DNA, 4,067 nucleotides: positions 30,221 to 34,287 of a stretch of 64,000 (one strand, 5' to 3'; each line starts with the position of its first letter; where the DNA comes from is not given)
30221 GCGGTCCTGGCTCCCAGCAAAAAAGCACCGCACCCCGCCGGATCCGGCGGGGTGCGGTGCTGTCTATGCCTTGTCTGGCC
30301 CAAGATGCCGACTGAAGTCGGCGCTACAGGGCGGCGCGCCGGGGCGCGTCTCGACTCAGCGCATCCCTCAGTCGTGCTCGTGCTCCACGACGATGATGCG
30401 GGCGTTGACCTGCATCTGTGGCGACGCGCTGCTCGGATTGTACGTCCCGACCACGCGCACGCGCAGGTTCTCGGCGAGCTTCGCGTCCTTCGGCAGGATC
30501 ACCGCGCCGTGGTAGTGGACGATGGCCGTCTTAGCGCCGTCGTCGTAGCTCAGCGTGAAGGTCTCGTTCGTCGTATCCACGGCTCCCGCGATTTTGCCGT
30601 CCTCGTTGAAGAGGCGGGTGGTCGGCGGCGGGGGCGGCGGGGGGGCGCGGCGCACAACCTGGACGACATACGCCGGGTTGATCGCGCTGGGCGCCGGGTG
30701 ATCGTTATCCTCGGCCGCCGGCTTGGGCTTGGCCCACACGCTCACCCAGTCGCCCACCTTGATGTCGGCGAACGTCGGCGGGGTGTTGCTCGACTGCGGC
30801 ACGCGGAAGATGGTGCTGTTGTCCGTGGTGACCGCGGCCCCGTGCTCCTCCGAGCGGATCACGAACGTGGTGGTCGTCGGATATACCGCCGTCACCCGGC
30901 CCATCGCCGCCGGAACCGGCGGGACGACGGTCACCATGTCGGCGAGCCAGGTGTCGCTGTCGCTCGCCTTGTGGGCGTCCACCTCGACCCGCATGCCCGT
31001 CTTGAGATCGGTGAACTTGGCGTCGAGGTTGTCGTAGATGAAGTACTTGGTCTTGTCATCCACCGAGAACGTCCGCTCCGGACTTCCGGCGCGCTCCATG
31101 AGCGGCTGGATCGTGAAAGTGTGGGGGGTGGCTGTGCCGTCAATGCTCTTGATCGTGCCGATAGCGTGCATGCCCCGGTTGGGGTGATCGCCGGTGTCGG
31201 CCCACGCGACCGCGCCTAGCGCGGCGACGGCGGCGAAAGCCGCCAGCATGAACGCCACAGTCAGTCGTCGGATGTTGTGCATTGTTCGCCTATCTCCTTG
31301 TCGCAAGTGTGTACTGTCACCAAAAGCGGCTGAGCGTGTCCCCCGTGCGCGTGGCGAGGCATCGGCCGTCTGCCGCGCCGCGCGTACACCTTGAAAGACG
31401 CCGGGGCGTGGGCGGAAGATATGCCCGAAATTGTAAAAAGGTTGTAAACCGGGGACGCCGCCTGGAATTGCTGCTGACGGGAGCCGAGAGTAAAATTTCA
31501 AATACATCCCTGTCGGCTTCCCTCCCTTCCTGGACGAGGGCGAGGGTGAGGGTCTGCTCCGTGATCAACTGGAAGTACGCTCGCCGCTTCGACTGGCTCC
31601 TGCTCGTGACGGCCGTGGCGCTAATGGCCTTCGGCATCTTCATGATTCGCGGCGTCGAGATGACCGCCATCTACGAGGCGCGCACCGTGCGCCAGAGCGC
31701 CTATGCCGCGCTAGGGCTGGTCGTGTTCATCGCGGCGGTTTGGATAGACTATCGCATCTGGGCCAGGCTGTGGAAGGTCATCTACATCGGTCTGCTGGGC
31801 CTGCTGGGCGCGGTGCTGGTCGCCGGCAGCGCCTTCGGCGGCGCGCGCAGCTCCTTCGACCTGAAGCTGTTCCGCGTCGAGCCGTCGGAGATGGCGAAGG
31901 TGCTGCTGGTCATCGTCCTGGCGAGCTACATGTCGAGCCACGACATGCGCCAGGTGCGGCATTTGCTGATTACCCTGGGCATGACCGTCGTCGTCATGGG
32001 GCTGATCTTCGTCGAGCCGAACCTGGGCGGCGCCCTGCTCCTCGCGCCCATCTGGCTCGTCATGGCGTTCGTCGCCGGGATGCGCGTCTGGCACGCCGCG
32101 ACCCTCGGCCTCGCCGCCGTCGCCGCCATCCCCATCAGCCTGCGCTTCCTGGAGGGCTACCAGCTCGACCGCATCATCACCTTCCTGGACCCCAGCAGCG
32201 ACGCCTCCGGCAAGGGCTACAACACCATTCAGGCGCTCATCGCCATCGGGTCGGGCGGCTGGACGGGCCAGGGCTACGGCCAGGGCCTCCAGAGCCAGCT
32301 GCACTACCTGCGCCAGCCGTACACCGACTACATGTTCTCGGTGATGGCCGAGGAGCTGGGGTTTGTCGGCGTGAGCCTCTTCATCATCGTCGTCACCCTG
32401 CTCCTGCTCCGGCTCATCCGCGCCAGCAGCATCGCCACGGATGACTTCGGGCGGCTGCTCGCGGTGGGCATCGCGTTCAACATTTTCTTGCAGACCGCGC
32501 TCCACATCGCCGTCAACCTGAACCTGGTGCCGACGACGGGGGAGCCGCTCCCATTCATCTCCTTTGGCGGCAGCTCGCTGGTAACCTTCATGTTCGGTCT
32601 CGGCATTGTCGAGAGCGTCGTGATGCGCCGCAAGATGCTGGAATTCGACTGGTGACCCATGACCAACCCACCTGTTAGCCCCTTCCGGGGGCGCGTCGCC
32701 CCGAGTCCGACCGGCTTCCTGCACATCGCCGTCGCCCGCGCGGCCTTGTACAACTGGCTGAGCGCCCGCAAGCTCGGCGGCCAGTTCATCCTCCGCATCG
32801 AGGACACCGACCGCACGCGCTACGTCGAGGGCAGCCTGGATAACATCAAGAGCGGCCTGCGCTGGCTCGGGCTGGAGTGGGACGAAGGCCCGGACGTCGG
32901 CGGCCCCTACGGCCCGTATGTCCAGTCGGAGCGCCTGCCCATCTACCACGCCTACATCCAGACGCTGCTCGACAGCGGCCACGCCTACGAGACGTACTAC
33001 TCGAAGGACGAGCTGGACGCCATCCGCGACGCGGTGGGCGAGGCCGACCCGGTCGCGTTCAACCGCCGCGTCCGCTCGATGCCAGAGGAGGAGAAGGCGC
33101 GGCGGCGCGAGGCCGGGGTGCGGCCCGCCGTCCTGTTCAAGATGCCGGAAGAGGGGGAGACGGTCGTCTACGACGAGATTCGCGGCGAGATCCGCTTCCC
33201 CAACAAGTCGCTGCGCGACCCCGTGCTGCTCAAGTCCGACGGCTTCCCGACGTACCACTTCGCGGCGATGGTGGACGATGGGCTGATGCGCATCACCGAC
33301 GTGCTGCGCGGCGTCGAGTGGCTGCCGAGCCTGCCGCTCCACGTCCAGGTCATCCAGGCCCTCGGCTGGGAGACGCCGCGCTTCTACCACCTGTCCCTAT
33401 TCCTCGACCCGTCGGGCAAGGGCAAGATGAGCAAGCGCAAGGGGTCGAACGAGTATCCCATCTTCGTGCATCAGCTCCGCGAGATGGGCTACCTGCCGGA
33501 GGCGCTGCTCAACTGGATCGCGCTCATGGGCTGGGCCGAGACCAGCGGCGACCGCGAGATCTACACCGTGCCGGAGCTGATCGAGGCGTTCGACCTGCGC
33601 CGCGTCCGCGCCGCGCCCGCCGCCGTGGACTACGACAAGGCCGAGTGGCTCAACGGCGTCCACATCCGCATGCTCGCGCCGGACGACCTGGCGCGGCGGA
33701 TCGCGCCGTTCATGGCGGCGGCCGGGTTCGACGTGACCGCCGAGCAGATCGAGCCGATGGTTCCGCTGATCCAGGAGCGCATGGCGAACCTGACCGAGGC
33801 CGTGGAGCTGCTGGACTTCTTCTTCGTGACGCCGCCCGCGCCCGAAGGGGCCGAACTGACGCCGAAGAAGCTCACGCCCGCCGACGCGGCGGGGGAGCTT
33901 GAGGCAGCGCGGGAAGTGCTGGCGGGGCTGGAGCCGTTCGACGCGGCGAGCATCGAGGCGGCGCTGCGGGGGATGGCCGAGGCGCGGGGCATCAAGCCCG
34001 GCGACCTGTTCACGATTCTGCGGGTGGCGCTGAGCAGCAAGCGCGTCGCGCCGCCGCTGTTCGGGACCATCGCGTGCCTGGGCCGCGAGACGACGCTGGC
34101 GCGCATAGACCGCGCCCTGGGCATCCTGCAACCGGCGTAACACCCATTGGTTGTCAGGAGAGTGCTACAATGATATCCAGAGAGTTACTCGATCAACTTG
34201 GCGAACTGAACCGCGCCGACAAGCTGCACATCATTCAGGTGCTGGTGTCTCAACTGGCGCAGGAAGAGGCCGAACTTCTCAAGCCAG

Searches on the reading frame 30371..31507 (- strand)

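Call 30: search_protein_families(library=pfam, proteins=[window:30371-31507:-], max_evalue=0.001)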
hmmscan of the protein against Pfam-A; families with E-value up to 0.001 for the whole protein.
window:30371-31507:- (379 aa): 1 family
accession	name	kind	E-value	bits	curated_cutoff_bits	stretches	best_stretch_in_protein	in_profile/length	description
PF18914.6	DUF5666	-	2.8e-15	56.8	27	2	117-190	2-57/60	Domain of unknown function (DUF5666)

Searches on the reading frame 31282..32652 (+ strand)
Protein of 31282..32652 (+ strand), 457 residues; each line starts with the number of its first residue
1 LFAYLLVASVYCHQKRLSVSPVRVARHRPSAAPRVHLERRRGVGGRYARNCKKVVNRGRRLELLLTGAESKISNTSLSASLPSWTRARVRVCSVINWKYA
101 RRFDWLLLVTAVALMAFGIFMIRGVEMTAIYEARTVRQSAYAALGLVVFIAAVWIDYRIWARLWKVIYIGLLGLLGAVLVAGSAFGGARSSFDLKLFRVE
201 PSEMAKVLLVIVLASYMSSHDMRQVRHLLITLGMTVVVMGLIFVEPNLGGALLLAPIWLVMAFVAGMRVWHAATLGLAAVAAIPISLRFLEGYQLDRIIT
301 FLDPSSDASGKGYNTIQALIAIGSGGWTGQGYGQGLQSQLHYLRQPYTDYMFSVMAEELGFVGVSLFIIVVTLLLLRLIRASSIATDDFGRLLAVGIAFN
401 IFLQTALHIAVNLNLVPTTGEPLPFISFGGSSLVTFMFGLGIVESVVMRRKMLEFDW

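Call 30: search_protein_families(library=pfam, proteins=[window:31282-32652:+], max_evalue=0.001)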
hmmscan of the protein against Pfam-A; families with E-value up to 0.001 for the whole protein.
window:31282-32652:+ (457 aa): 1 family
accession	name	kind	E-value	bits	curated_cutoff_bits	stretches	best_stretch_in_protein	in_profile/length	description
PF01098.24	FTSW_RODA_SPOVE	-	4.1e-80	269.9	26.4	1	106-450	3-354/356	Cell cycle protein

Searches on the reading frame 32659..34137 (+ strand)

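Call 30: search_protein_families(library=pfam, proteins=[window:32659-34137:+], max_evalue=0.001)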
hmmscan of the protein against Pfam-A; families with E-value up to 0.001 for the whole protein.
window:32659-34137:+ (493 aa): 2 families
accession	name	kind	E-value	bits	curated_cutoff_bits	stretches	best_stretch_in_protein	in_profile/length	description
PF00749.27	tRNA-synt_1c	-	9.3e-84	281.4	23.4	1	10-330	3-314/314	tRNA synthetases class I (E and Q), catalytic domain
PF19269.4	Anticodon_2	-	1.3e-28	100.6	23.6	1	344-487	2-141/141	Anticodon binding domain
